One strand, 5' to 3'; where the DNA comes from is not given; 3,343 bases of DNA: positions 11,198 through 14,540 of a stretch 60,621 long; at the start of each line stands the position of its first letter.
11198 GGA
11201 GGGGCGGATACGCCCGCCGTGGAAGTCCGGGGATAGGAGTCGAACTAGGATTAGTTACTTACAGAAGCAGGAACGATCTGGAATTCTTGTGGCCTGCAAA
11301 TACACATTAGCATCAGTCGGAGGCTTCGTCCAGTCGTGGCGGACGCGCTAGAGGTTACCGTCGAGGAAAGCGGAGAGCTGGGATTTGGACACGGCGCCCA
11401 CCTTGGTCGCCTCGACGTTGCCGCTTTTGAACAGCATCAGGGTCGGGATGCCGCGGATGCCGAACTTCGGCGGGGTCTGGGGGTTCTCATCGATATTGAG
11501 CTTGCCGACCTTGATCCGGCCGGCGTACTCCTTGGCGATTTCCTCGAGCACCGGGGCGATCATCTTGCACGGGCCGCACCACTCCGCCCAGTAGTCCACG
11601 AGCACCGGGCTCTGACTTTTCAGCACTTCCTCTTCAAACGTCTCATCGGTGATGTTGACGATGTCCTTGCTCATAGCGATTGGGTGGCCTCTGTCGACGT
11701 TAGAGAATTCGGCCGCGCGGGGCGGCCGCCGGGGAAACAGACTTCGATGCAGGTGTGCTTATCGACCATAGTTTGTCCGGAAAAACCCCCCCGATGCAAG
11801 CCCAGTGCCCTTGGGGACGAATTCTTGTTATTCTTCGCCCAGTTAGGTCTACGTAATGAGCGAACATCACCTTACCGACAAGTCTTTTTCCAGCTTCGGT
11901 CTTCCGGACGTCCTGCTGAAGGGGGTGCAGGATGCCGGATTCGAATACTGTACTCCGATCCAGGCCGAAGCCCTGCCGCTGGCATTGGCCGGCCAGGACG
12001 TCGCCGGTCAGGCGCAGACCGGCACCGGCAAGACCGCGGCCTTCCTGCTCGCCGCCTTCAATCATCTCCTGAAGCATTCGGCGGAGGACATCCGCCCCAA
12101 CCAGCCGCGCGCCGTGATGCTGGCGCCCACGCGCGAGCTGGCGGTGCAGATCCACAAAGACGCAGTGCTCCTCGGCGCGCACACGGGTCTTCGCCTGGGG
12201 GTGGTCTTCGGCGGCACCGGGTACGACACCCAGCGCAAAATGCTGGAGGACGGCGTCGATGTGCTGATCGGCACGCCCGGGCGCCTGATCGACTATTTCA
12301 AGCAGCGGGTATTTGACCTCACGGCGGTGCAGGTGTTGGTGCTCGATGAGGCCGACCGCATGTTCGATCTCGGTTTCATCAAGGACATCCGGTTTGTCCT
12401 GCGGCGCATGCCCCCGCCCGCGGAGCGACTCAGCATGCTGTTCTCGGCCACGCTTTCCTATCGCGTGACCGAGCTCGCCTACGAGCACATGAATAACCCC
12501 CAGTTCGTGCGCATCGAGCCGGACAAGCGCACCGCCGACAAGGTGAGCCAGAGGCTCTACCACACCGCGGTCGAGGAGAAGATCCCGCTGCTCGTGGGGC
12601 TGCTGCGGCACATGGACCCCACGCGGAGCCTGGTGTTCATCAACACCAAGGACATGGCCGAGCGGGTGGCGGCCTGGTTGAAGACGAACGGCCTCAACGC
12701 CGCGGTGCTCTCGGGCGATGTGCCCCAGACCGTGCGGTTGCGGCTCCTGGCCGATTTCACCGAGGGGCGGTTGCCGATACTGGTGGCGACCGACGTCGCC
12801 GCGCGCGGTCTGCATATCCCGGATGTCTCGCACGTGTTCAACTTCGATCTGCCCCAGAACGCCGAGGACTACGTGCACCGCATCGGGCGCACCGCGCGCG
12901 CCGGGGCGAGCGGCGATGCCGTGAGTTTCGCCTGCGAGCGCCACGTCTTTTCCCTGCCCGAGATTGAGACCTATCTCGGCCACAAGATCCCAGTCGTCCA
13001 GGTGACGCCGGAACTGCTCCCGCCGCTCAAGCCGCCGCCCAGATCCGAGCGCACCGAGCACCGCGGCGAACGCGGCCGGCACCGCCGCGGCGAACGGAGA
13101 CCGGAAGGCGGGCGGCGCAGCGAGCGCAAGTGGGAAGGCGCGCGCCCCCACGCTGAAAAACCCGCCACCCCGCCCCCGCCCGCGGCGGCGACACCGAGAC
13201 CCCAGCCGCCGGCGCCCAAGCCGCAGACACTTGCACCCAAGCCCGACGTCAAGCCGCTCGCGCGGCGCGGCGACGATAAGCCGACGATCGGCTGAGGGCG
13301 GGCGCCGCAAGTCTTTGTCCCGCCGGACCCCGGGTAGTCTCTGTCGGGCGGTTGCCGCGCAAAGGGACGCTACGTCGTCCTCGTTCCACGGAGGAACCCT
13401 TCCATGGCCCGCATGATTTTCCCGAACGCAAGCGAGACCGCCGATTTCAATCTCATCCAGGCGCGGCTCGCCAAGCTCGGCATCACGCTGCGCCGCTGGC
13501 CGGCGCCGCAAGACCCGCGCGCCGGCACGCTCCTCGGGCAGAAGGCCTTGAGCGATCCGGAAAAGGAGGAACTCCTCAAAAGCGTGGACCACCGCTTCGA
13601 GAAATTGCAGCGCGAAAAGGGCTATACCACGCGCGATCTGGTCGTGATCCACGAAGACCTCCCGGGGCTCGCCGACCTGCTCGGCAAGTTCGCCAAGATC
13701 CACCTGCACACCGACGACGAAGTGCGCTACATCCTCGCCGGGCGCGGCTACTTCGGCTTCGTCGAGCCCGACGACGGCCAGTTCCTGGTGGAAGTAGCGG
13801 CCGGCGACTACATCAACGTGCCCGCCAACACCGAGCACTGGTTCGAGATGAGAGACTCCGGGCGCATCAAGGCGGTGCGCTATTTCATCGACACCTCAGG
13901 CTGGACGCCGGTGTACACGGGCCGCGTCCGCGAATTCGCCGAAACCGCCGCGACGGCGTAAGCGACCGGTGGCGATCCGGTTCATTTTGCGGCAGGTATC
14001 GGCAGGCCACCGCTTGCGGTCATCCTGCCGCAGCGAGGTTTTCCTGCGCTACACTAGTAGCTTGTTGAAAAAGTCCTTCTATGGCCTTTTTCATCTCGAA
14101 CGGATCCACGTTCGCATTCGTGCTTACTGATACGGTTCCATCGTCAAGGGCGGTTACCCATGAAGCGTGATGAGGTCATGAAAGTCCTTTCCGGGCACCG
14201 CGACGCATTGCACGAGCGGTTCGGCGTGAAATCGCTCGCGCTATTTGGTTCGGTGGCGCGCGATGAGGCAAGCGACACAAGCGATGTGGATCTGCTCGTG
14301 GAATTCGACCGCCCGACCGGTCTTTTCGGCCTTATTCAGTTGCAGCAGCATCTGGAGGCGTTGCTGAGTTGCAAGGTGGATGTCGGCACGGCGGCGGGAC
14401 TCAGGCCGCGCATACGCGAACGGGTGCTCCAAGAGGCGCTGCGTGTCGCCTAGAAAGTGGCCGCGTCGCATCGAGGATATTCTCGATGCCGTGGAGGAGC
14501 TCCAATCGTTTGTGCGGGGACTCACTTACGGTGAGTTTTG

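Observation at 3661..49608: Pervasive intergenic stem-loops whose arms are tandem arrays of 7-10 nt units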

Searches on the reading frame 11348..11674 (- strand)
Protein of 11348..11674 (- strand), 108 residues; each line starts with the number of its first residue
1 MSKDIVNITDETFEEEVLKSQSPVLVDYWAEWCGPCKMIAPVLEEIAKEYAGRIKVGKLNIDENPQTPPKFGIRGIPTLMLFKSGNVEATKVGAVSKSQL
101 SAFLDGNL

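Call 73: search_protein_families(library=pfam, proteins=[window:11348-11674:-])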
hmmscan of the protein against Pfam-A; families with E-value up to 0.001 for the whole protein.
window:11348-11674:- (108 aa): 5 families
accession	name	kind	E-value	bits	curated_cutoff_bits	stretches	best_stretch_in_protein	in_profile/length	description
PF00085.26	Thioredoxin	-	3.6e-35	120.5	23.5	1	5-105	2-102/103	Thioredoxin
PF13098.12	Thioredoxin_2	-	2.4e-08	34.7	27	1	19-104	3-104/104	Thioredoxin-like domain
PF13905.12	Thioredoxin_8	-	4.1e-06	27.5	27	1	23-61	3-43/94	Thioredoxin-like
PF14595.12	Thioredoxin_9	-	4.6e-05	23.8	25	1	7-90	27-112/129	Thioredoxin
PF13728.12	TraF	-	0.00025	21.4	23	1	31-100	139-219/224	F plasmid transfer operon protein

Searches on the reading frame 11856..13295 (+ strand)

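Call 29: search_protein_families(library=pfam, proteins=[window:11856-13295:+])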
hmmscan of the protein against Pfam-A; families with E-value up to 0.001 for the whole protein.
window:11856-13295:+ (479 aa): 2 families
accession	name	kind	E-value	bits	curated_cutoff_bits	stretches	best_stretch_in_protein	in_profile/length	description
PF00270.35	DEAD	-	3.5e-46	157.4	26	1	33-204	1-164/167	DEAD/DEAH box helicase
PF00271.37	Helicase_C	-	1.2e-29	103.2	23.5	1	242-350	2-110/110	Helicase conserved C-terminal domain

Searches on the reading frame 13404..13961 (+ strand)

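Call 30: search_protein_families(library=pfam, proteins=[window:13404-13961:+])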
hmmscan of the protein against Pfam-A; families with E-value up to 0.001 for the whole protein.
window:13404-13961:+ (185 aa): 3 families
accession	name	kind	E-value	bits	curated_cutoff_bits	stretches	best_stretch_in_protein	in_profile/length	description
PF03079.20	ARD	-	8.4e-26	91.5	27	1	67-169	53-157/157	ARD/ARD' family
PF07883.17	Cupin_2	-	4.2e-08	33.2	27.2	1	97-154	11-63/70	Cupin domain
PF00190.28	Cupin_1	-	5.3e-05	23.3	22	1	99-148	48-100/151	Cupin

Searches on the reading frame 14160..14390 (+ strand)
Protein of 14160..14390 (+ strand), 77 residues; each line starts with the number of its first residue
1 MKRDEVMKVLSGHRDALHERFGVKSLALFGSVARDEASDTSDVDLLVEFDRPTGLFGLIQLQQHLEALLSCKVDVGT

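Call 81: search_protein_families(library=pfam, proteins=[window:14160-14390:+])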
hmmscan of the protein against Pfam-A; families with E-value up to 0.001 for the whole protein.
window:14160-14390:+ (77 aa): 4 families
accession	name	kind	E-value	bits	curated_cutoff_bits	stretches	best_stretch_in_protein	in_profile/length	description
PF01909.29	NTP_transf_2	-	2.3e-13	50.8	21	1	11-76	2-72/93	Nucleotidyltransferase domain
PF18765.7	Polbeta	-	4.1e-09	36.9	26.9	1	17-75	7-66/93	Polymerase beta, Nucleotidyltransferase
PF22600.2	MTPAP-like_central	-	4.8e-05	23.9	27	1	15-71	31-86/139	Poly(A) RNA polymerase, mitochondrial-like, central palm domain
PF10620.15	MdcG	-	0.00045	20.6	26.5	1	37-75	48-85/121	Phosphoribosyl-dephospho-CoA transferase MdcG C-terminal domain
